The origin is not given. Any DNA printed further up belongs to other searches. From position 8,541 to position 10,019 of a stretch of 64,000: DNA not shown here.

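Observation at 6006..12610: LysR-controlled catabolic operon built from divergent enzymes: candidate new (hetero)aromatic degradation pathway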

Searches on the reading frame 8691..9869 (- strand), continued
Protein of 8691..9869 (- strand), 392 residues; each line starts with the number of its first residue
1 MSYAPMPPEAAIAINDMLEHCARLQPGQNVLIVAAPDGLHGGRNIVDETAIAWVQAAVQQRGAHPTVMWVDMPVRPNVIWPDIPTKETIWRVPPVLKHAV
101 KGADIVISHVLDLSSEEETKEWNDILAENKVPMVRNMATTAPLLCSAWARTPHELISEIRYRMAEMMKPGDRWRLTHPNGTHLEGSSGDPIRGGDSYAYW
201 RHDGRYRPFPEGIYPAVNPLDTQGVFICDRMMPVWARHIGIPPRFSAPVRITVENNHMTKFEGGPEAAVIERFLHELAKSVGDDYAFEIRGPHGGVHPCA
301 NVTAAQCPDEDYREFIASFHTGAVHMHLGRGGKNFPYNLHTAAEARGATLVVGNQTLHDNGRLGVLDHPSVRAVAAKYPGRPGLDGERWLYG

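Call 24: fold_search(model_id=the predicted structure, library=pdb)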
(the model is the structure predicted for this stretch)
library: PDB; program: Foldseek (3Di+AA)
matches with E <= 10: 1302; with E <= 0.001: 7
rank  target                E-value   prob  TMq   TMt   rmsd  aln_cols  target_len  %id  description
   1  7cn3_C                2.2e-16  1.00  0.61  0.67   5.1       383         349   15  2,5-dihydroxypridine Dioxygenase in complex with 2,5-dihydroxypridine and product N-formylmaleamic acid (released 2020-12-16)
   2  7cn3_A                3.0e-16  1.00  0.61  0.68   5.7       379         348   16  2,5-dihydroxypridine Dioxygenase in complex with 2,5-dihydroxypridine and product N-formylmaleamic acid (released 2020-12-16)
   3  7cup_E                4.6e-16  1.00  0.62  0.68   5.2       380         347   14  Structure of 2,5-dihydroxypridine Dioxygenase from Pseudomonas putida KT2440 (released 2020-12-16)
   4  4ics_A                3.4e-10  1.00  0.43  0.42  12.9       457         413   12  Crystal structure of PepS from Streptococcus pneumoniae in complex with a substrate (released 2013-10-23)
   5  4icq_A                3.8e-10  1.00  0.45  0.43  12.5       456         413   11  Structural basis for substrate recognition and reaction mechanism of bacterial aminopeptidase peps (released 2013-10-23)
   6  4icr_A                1.6e-08  1.00  0.47  0.46   9.0       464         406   10  Structural basis for substrate recognition and reaction mechanism of bacterial aminopeptidase peps (released 2013-10-23)
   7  2ayi_A                3.2e-08  1.00  0.47  0.46   8.8       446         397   13  Wild-type AmpT from Thermus thermophilus (released 2005-11-08)
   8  1cy0                  2.6e-03  0.14  0.16  0.13  25.6       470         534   10  COMPLEX OF E.COLI DNA TOPOISOMERASE I WITH 3'-5'-ADENOSINE DIPHOSPHATE (released 2000-03-08)
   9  1cy2                  2.6e-03  0.12  0.16  0.13  25.9       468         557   12  COMPLEX OF E.COLI DNA TOPOISOMERASE I WITH TPTPTP3' (released 2000-03-08)
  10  5b7s_B                4.4e-03  0.97  0.18  0.18   9.0       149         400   11  Apo structure of Cysteine Desulfurase from Thermococcus onnurineus NA1 (released 2017-06-14)
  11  5b87_A                4.9e-03  0.99  0.20  0.19   5.6       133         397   10  Crystal structure of a Cysteine Desulfurase from Thermococcus onnurineus NA1 in complex with alanine at 2.3 Angstrom r (released 2017-06-14)
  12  8bis_A                5.3e-03  1.00  0.19  0.19   3.8       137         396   14  Crystal structure of cystathionine gamma-lyase from Toxoplasma gondii in complex with DL-propargylglycine (released 2023-04-12)
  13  2zy4_E                5.6e-03  0.95  0.19  0.15   9.1       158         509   14  dodecameric L-aspartate beta-decarboxylase (released 2009-01-27)
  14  4mca_B                6.3e-03  1.00  0.19  0.20   5.7       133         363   14  Crystal Structure of Glycerol Dehydrogenase from Serratia to 1.9A (released 2014-02-12)
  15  2zy4_F                6.3e-03  0.93  0.19  0.14   9.3       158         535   14  dodecameric L-aspartate beta-decarboxylase (released 2009-01-27)
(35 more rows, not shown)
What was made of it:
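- The fold derives from M29 aminopeptidases (call 24). The structure is clearly closer to NicX (TM 0.61-0.68 against 0.43-0.47, call 24).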

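Call 47: find_encoding_contigs(protein=P0021, flank=8000, max_places=1)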
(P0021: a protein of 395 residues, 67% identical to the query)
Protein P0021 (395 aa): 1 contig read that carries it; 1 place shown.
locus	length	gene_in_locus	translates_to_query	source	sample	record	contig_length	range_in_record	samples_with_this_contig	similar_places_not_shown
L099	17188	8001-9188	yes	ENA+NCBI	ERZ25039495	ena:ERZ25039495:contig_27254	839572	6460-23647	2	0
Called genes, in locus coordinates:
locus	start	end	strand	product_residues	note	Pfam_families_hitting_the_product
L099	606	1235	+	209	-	PF00441:Acyl-CoA_dh_1 (weak), PF08028:Acyl-CoA_dh_2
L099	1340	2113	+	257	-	PF03070:TENA_THI-4 (weak), PF14518:Haem_oxygenas_2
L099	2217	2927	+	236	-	PF03070:TENA_THI-4 (faint), PF14518:Haem_oxygenas_2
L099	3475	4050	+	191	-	PF00903:Glyoxalase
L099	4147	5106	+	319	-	PF00701:DHDPS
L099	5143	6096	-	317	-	PF00126:HTH_1, PF03466:LysR_substrate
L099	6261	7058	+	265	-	PF14518:Haem_oxygenas_2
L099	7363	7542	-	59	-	-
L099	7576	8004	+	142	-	PF00106:adh_short, PF13561:adh_short_C2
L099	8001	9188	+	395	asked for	PF26233:NicX (weak)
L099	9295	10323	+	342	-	PF03401:TctC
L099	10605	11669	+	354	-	-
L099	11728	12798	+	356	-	PF25852:DUF6242_C (faint), PF14870:PSII_BNR (faint), PF13088:BNR_2 (faint), PF02012:BNR (faint), PF15902:Sortilin-Vps10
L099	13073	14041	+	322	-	PF07969:Amidohydro_3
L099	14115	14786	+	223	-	PF07969:Amidohydro_3, PF01979:Amidohydro_1 (weak)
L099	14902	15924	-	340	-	PF03401:TctC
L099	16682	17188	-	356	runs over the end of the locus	PF03401:TctC (faint)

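Call 48: find_encoding_contigs(protein=P0038, flank=8000, max_places=1)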
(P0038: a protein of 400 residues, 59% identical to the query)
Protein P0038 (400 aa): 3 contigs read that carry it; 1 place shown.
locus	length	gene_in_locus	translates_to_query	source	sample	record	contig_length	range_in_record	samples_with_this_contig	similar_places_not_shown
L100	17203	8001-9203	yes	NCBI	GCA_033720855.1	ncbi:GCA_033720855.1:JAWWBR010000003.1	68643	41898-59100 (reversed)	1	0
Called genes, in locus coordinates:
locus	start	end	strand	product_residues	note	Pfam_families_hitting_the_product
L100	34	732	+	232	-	PF02666:PS_Dcarbxylase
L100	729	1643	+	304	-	PF01066:CDP-OH_P_transf, PF08009:CDP-OH_P_tran_2 (weak)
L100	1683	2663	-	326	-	-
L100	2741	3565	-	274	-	PF05552:MS_channel_1st_1, PF21088:MS_channel_1st, PF00924:MS_channel_2nd, PF21082:MS_channel_3rd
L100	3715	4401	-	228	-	PF01042:Ribonuc_L-PSP (weak)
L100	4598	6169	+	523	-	-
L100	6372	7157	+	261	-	PF03070:TENA_THI-4 (weak), PF14518:Haem_oxygenas_2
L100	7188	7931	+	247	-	PF00106:adh_short, PF01370:Epimerase (weak), PF08659:KR, PF13561:adh_short_C2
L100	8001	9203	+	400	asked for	PF26233:NicX (weak)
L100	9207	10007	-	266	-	PF09955:DUF2189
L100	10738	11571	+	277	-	PF00116:COX2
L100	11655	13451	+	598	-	PF00115:COX1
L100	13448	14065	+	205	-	PF00510:COX3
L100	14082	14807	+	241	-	PF00510:COX3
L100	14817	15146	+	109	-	PF03626:COX4_pro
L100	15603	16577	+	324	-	PF02541:Ppx-GppA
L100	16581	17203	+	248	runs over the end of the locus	PF01728:FtsJ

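Call 49: find_encoding_contigs(protein=P0059, flank=8000, max_places=1)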
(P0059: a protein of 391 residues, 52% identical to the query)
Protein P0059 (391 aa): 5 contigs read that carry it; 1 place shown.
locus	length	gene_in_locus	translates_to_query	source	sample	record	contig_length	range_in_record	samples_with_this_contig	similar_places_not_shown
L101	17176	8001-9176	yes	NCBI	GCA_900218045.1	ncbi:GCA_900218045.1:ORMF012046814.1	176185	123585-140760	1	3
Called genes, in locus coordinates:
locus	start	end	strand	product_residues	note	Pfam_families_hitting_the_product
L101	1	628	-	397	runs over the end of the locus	PF12973:Cupin_7 (faint), PF07883:Cupin_2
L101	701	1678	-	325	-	PF16868:NMT1_3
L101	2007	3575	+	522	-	PF00496:SBP_bac_5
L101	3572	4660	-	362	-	PF00296:Bac_luciferase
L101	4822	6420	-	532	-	PF00496:SBP_bac_5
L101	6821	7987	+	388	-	PF04909:Amidohydro_2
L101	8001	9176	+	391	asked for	PF26233:NicX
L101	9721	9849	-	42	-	-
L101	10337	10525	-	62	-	-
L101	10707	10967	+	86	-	PF26604:CBU_0592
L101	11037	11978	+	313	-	PF02423:OCD_Mu_crystall, PF01488:Shikimate_DH (weak)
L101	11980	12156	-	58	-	-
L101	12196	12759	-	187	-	-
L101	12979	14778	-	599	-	PF04851:ResIII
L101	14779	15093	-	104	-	PF01934:HepT-like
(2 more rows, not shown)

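Call 50: find_encoding_contigs(protein=P0099, flank=8000, max_places=1)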
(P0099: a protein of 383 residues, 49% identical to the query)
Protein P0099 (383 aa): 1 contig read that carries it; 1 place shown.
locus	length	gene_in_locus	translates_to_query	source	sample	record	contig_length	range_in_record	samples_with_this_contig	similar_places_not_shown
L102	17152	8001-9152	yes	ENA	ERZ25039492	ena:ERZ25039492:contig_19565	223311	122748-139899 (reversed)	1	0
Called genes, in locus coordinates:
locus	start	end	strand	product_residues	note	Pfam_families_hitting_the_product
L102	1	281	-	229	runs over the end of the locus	PF03631:Virul_fac_BrkB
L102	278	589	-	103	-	PF03631:Virul_fac_BrkB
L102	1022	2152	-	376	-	PF07883:Cupin_2 (faint)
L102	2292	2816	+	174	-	-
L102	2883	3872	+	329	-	PF00296:Bac_luciferase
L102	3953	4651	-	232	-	PF01209:Ubie_methyltran, PF13847:Methyltransf_31, PF08241:Methyltransf_11, PF08242:Methyltransf_12, PF13649:Methyltransf_25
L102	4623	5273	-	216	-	-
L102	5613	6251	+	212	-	PF17645:Amdase, PF01177:Asp_Glu_race (weak)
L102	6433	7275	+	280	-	PF09084:NMT1, PF13379:NMT1_2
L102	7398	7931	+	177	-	-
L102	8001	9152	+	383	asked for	PF26233:NicX (weak)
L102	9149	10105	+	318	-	PF13379:NMT1_2, PF09084:NMT1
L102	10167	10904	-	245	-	PF14518:Haem_oxygenas_2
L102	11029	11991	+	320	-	PF13379:NMT1_2 (faint), PF09084:NMT1, PF12974:Phosphonate-bd (weak)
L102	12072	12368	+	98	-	-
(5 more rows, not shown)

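Call 60: find_encoding_contigs(protein=P0040, flank=8000, max_places=1)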
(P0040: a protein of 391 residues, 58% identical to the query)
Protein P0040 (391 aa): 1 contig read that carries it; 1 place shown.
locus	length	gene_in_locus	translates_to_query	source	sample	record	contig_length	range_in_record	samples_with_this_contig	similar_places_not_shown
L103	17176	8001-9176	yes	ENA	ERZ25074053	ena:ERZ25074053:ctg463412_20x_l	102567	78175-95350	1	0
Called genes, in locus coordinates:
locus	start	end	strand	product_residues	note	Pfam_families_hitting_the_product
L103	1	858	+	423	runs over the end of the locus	PF20695:UbiD_N, PF01977:UbiD, PF20696:UbiD_C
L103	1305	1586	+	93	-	PF04221:RelB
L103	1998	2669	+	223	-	PF04199:Cyclase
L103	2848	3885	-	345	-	-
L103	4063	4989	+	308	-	PF05681:Fumerase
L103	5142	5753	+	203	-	PF05683:Fumerase_C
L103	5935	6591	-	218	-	PF00857:Isochorismatase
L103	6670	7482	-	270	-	PF21006:NHase_beta_N (faint), PF02979:NHase_alpha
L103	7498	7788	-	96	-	PF02211:NHase_beta_C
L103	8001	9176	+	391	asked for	PF26233:NicX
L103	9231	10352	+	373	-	PF04909:Amidohydro_2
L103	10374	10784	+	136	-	PF00903:Glyoxalase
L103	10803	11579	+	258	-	PF00106:adh_short, PF08659:KR, PF23441:SDR, PF13561:adh_short_C2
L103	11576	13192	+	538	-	PF00496:SBP_bac_5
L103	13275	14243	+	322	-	PF19300:BPD_transp_1_N (weak), PF00528:BPD_transp_1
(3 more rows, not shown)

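Call 61: find_encoding_contigs(protein=P0030, flank=8000, max_places=1)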
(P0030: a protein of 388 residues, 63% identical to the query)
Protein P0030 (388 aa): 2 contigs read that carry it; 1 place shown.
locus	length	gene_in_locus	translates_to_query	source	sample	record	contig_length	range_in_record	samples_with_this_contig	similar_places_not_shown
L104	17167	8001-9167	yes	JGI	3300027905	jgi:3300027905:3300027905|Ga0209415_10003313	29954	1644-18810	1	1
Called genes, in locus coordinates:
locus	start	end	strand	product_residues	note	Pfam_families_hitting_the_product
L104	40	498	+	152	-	PF00072:Response_reg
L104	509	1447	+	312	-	PF13379:NMT1_2, PF09084:NMT1, PF12974:Phosphonate-bd (weak)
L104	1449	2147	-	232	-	PF00106:adh_short, PF08659:KR (faint), PF13561:adh_short_C2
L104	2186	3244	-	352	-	PF19301:LigXa_C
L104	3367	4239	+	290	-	PF12973:Cupin_7 (faint), PF02311:AraC_binding (faint), PF07883:Cupin_2, PF05899:Cupin_3 (faint), PF07883:Cupin_2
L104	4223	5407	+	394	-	PF13433:Peripla_BP_5 (weak), PF13458:Peripla_BP_6, PF01094:ANF_receptor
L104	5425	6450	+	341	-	PF13531:SBP_bac_11, PF01547:SBP_bac_1, PF13416:SBP_bac_8, PF13343:SBP_bac_6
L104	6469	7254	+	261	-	PF03070:TENA_THI-4 (weak)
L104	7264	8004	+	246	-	PF00106:adh_short, PF08659:KR, PF13561:adh_short_C2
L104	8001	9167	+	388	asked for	PF26233:NicX (faint)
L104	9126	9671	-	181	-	PF01161:PBP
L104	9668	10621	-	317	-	PF00701:DHDPS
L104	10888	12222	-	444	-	PF07690:MFS_1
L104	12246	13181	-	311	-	PF13379:NMT1_2, PF09084:NMT1, PF12974:Phosphonate-bd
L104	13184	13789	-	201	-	PF07883:Cupin_2 (weak)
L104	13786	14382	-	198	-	PF07883:Cupin_2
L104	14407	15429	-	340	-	PF01547:SBP_bac_1, PF13531:SBP_bac_11, PF13343:SBP_bac_6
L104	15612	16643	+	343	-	PF03816:LytR_cpsA_psr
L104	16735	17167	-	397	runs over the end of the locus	PF19276:HD_assoc_2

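Call 62: find_encoding_contigs(protein=P0042, flank=8000, max_places=1)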
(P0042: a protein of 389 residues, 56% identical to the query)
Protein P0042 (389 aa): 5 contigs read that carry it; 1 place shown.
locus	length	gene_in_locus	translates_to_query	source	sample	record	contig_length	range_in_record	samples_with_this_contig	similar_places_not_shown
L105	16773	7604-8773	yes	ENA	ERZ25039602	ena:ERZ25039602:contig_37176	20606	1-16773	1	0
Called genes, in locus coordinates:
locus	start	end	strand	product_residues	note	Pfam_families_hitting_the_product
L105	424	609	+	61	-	-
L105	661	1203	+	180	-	PF00248:Aldo_ket_red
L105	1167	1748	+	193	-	PF00248:Aldo_ket_red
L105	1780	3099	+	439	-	PF00355:Rieske, PF19301:LigXa_C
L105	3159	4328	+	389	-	PF13343:SBP_bac_6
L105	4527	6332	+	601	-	PF00528:BPD_transp_1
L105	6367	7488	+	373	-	PF00005:ABC_tran, PF02463:SMC_N (faint), PF13304:AAA_21 (weak), PF08402:TOBE_2 (weak)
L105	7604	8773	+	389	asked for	-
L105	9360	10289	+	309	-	-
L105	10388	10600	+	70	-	-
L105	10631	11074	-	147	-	-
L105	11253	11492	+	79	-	-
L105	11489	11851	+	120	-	-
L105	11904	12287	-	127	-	PF08823:PG_binding_2 (weak), PF01471:PG_binding_1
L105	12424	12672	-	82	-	-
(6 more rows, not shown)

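Call 72: find_related_loci(query=A1, collection=genome_contigs, flank=10000)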
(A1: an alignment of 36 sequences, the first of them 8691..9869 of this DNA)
Query A1 (392 aa) in genome_contigs; peptide patterns used: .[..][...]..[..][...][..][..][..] (x = any residue, [..] = any of these).
140 stretches matched a pattern; 127 encode a relative of the query (tblastn E <= 1e-3); the best 80 are kept; 80 distinct loci.
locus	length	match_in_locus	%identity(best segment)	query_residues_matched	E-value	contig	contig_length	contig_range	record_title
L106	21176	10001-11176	97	1-392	0e+0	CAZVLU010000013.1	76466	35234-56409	MAG TPA_asm: uncultured Rhizobium sp. isolate SRP287051_co2_20 genome assembly, contig: NODE_756_length_76466_cov_11.963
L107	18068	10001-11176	96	1-392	0e+0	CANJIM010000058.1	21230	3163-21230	MAG: Rhodospirillaceae bacterium isolate RH-23may17-1106 genome assembly, contig: RH-23may17-C18166, whole genome shotgu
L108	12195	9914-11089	95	1-392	0e+0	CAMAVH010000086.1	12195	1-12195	MAG: Rhizobium sp. Q54 isolate ME-08apr19-148 genome assembly, contig: ME-08apr19-C11221, whole genome shotgun sequence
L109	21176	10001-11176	90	1-392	0e+0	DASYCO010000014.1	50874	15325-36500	MAG TPA_asm: Alphaproteobacteria bacterium isolate SMAG_U4935 k141_11628, whole genome shotgun sequence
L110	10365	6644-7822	73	2-392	0e+0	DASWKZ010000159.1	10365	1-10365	MAG TPA_asm: Alphaproteobacteria bacterium isolate SMAG_U2935 k141_3424222, whole genome shotgun sequence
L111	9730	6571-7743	71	2-390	0e+0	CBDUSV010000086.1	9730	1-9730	MAG TPA_asm: uncultured bacterium isolate SRR22302374_concoct_103 genome assembly, contig: ERZ26661914.5184, whole genom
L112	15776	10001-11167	72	6-392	0e+0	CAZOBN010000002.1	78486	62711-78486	MAG TPA_asm: uncultured Rhizobiaceae bacterium isolate SRP287051_co2_143 genome assembly, contig: NODE_715_length_78486_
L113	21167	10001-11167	71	6-392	0e+0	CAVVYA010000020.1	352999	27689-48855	MAG: uncultured Alphaproteobacteria bacterium isolate MFD03066.bin.1.83 genome assembly, contig: contig_77813, whole gen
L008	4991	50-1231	67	1-392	0e+0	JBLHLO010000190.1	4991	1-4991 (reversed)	MAG: Alphaproteobacteria bacterium isolate 3300054698_101 Ga0535670_0040285, whole genome shotgun sequence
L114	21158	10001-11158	69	1-384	0e+0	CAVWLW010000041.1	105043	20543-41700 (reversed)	MAG: uncultured delta proteobacterium isolate MFD08691.bin.1.5 genome assembly, contig: contig_49566, whole genome shotg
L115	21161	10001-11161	68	1-385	0e+0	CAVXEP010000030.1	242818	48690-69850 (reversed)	MAG: uncultured delta proteobacterium isolate MFD02360.bin.2.146 genome assembly, contig: contig_796, whole genome shotg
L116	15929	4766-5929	68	6-391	2e-180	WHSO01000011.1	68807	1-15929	MAG: Alphaproteobacteria bacterium isolate Dino_bin8 k141_99245_length_68807_cov_19.4612, whole genome shotgun sequence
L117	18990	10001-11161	67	1-385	0e+0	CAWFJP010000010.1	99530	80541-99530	MAG: uncultured delta proteobacterium isolate MFD02242.bin.2.64 genome assembly, contig: contig_28135, whole genome shot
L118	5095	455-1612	68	1-384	0e+0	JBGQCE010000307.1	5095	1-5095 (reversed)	MAG: Bradyrhizobium sp. isolate OBJ2_061818_110_48 k141_2201821_length_5095_cov_9.3656, whole genome shotgun sequence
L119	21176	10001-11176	67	2-391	6e-180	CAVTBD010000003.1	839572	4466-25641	MAG: uncultured Alphaproteobacteria bacterium isolate MFD02416.bin.1.43 genome assembly, contig: contig_27254, whole gen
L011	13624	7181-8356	92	1-392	0e+0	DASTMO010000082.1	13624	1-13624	MAG TPA_asm: Alphaproteobacteria bacterium isolate SMAG_U3718 k141_240219, whole genome shotgun sequence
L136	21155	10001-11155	49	6-390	2e-121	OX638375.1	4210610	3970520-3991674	MAG: Candidatus Binatia bacterium isolate 97b5e0c7-6798-4f16-949c-9b63468df6e4 genome assembly, chromosome: 1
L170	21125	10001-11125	46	6-386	8e-106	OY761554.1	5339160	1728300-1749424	MAG: uncultured Desulfospira sp. isolate 5198f45b-3c99-4a6a-ad95-b1a64aaf42d9 genome assembly, chromosome: 1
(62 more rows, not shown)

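Call 75: search_protein_representatives(alignment_id=A1)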
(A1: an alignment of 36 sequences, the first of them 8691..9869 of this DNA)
Query: 36 sequences, 393 profile positions. Proteins with E-value up to 0.001 (for the whole library): 537; up to 1e-10: 212; up to 1e-30: 61. The best 150 are listed.
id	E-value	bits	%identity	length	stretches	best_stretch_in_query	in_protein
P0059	4.7e-183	624.7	-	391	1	1-391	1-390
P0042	5.6e-175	598.1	-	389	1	1-391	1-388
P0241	8.8e-134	462.5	-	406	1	2-386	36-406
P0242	1.4e-120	419.0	-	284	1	2-284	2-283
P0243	1.2e-113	396.2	-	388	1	13-386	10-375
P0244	2.1e-112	392.1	-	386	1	7-392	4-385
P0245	1.6e-104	366.1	-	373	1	13-386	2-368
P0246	1.1e-96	340.4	-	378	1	3-380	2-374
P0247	3.4e-94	332.1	-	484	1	11-387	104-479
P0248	2.3e-89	316.3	-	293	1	107-392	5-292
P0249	4.6e-83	295.5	-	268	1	5-275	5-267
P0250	6.5e-81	288.4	-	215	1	14-241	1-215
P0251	6.4e-80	285.1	-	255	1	101-289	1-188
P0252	2.1e-78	280.2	-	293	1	6-235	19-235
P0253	6.8e-73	262.0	-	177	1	138-309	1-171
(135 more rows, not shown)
